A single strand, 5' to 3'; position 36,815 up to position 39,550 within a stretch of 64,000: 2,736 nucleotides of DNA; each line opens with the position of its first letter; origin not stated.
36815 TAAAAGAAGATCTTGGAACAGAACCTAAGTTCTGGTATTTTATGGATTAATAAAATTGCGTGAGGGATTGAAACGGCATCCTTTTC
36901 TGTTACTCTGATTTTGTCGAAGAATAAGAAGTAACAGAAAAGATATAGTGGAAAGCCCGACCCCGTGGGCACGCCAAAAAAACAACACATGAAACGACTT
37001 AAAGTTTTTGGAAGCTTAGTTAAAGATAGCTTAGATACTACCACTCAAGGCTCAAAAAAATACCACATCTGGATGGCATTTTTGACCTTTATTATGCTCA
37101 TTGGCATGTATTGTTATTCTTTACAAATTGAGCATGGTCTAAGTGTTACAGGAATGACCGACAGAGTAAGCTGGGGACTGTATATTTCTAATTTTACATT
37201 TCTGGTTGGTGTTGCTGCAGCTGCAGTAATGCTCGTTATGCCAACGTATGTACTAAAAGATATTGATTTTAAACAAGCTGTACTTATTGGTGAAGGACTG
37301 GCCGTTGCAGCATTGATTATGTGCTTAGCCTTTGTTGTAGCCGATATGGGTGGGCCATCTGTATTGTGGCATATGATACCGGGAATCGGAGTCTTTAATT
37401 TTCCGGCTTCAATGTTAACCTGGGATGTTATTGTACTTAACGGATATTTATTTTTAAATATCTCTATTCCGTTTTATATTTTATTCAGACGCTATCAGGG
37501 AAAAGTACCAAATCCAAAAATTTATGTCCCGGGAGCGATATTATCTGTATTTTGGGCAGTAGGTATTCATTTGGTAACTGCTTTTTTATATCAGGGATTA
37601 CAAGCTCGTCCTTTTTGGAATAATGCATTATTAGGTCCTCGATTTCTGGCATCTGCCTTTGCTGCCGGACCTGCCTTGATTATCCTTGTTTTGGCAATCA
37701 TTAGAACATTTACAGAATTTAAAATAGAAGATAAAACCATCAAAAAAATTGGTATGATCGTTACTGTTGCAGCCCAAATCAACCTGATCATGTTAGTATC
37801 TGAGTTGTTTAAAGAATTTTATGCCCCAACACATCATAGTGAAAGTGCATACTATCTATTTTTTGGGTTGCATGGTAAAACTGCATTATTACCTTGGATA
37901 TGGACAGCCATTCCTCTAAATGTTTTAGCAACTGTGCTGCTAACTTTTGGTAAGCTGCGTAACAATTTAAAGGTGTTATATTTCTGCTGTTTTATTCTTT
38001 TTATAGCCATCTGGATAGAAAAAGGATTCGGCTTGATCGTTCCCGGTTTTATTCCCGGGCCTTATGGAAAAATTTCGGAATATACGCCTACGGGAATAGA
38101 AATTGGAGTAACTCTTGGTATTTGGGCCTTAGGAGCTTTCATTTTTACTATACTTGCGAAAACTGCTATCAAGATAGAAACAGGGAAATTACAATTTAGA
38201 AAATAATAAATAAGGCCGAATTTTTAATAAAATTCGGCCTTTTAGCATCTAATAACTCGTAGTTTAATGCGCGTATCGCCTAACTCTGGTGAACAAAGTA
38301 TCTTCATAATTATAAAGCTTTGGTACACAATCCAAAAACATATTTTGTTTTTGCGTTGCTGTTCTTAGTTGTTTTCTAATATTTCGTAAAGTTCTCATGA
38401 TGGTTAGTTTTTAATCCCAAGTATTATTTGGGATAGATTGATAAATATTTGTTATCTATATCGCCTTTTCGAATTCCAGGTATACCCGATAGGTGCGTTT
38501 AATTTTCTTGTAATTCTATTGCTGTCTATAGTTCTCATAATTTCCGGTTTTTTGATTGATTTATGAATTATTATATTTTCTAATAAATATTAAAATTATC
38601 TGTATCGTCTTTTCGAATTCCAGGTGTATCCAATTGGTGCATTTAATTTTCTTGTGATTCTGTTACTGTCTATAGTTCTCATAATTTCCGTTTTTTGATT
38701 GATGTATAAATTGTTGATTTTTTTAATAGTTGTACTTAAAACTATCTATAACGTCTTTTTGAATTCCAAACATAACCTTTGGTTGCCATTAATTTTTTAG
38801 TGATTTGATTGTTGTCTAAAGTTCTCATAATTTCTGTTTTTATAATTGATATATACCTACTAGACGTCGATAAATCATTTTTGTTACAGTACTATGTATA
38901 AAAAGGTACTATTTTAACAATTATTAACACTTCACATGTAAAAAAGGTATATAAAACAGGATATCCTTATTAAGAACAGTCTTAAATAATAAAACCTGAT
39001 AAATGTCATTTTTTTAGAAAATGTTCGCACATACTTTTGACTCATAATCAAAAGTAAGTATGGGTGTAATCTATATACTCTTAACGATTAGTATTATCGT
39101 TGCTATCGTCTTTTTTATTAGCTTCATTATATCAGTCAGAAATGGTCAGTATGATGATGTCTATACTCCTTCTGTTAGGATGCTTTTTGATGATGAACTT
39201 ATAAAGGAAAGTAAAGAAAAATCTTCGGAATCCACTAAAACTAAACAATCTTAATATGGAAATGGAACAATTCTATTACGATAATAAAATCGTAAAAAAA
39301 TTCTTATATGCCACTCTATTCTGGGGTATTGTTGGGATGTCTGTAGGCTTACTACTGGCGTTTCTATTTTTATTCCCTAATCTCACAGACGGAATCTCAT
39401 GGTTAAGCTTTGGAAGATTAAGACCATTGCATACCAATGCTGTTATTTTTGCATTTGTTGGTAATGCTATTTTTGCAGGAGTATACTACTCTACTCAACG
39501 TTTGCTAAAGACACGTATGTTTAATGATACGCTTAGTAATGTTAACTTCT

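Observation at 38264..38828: Tandem array of four unannotated mini-ORFs (28, 28, 28 and 44 aa) encoding basic MRT...RRYR peptides between nap and cco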

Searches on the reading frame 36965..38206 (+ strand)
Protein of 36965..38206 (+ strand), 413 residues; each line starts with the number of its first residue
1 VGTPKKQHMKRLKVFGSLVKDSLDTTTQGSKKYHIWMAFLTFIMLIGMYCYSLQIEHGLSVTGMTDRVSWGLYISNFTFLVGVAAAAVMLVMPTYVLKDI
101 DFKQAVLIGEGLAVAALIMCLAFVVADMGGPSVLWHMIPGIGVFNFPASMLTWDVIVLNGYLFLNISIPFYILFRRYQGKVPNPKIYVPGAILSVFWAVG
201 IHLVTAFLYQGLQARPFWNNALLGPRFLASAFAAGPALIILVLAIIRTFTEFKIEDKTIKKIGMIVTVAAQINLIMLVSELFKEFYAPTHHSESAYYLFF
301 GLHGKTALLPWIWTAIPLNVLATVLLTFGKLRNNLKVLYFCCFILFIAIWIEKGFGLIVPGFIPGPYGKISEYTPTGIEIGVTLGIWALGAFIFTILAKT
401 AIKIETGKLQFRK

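Call 10: search_protein_families(library=pfam, proteins=[window:36965-38206:+])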
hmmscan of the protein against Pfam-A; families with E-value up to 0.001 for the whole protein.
window:36965-38206:+ (413 aa): 1 family
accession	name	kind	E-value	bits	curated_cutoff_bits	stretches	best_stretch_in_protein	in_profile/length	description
PF03916.19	NrfD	-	3.1e-33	116.2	25.8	1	61-346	2-294/313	Polysulphide reductase, NrfD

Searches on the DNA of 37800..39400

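Call 5: search_rna_families(source=window, start=37800, end=39400, threshold=evalue, max_evalue=10)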
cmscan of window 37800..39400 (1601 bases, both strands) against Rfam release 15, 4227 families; matches with E-value up to 10: 14.
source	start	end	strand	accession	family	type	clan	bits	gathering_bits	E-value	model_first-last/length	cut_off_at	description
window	38194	38241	-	RF01096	PK-HAV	Cis-reg;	-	25.2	50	2.2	1-56/56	no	HepA virus 3'-terminal pseudoknot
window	38204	38245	-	RF00397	SNORA14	Gene; snRNA; snoRNA; HACA-box;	-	20.5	36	0.55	82-123/135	no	Small nucleolar RNA SNORA14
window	38210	38245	+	RF03904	MIR7991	Gene; miRNA;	-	19.5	58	0.69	1-47/47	no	MIR7991 microRNA precursor family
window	38151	38246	+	RF02428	SpF11_sRNA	Gene; sRNA;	-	18.9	54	9.3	1-95/95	no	Streptococcus sRNA SpF11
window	38202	38362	-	RF02053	STnc430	Gene; sRNA;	-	18.2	47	7.9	1-162/162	no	Enterobacterial sRNA STnc430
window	39147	39255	+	RF01199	snR58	Gene; snRNA; snoRNA; CD-box;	CL00077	18.1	70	8.4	1-97/97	no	Small nucleolar RNA snR58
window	38136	38260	+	RF00397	SNORA14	Gene; snRNA; snoRNA; HACA-box;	-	17.9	36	2.3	1-135/135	no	Small nucleolar RNA SNORA14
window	39201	39260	-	RF00310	snoZ165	Gene; snRNA; snoRNA; CD-box;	-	17.9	90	5.8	1-92/92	no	Small nucleolar RNA Z165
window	38816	38882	+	RF02701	PsrR1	Gene; sRNA;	-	17.3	42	3.6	1-79/79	no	Photosynthesis regulatory RNA1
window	38197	38244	+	RF02728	HrrF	Gene; sRNA;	-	16.9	77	6.5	59-115/116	no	Haemophilus regulatory RNA responsive to iron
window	38165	38241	+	RF02607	AbsR25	Gene; sRNA;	-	16.8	47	6.8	1-164/164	no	Acinetobacter sRNA 25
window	38110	38261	-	RF02590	Spy1186876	Gene; sRNA;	-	15.2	208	1.9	1-243/243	no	S. pyogenes small RNA 1186876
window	39327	39383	+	RF02480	GlsR14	Gene; snRNA; snoRNA; CD-box;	-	15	90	1.6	1-68/68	no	Small nucleolar RNA GlsR14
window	38185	38263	+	RF02634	EF3314_EF3315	Gene; sRNA;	-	14.8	100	1.9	1-141/141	no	Enterococcus sRNA EF3314_EF3315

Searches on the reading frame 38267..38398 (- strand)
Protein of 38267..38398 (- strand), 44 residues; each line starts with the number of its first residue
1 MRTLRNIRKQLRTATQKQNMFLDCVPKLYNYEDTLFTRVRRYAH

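Call 3: search_protein_families(library=ncbifam, proteins=[window:38267-38398:-], max_evalue=10)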
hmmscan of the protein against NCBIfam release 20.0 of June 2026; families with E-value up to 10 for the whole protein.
seq(44 aa): 0 families

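Call 4: search_protein_families(library=pfam, proteins=[window:38267-38398:-], max_evalue=10)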
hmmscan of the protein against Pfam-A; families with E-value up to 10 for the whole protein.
seq(44 aa): 0 families

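Call 21: find_homologous_proteins(query=window:38267-38398:-, max_evalue=1)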
Query seq(44 aa) (44 aa): 1 proteins with E <= 1 among 1 candidates.
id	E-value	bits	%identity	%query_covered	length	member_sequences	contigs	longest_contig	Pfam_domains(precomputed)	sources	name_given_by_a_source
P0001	5.7e-20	86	93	100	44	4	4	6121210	-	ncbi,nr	ncbi:hypothetical protein IWQ47_003407 [Aquimarina sp. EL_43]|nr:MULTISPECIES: hypothetical protein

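Call 47: find_encoding_contigs(protein=window:38267-38398:-, flank=3000, max_places=3)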
Protein seq(44 aa) (44 aa): no gene with exactly this product is on record in the collection.

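Call 54: search_protein_representatives(protein=window:38267-38398:-)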
Query: 44 residues. Proteins with E-value up to 0.001 (for the whole library): 6; up to 1e-10: 1; up to 1e-30: 0. The best 6 are listed.
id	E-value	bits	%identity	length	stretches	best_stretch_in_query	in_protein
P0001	1.8e-20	85.6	93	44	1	1-44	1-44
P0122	3.5e-09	51.1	55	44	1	1-44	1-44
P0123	3.6e-07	45.0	56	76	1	1-43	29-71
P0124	3.6e-07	45.0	60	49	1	1-43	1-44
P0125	3.5e-05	38.9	48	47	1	1-44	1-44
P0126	4.8e-05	38.5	44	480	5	20-38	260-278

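Call 70: predict_structure(alignment_id=A2)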
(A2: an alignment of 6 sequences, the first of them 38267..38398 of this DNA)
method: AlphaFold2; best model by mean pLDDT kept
length: 44 residues; sequences in the alignment: 6
mean_pLDDT: 75.1   pTM: 0.35
mean pLDDT of the five models: 75.1, 73.9, 71.6, 67.1, 65.5
residues with pLDDT >= 90: 0; 70-90: 32; 50-70: 12; < 50: 0
segments of 3 or more residues with pLDDT < 50: none
pLDDT, mean of each block of 10 residues (from residue 1): 81 83 74 70 56
secondary structure, 60 per line:
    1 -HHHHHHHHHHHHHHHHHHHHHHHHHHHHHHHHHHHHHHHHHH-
elements in order: H2-43

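Call 74: search_protein_families(library=padloc, proteins=[window:38267-38398:-], max_evalue=10)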
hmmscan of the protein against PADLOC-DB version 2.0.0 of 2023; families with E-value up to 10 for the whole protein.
seq(44 aa): 0 families
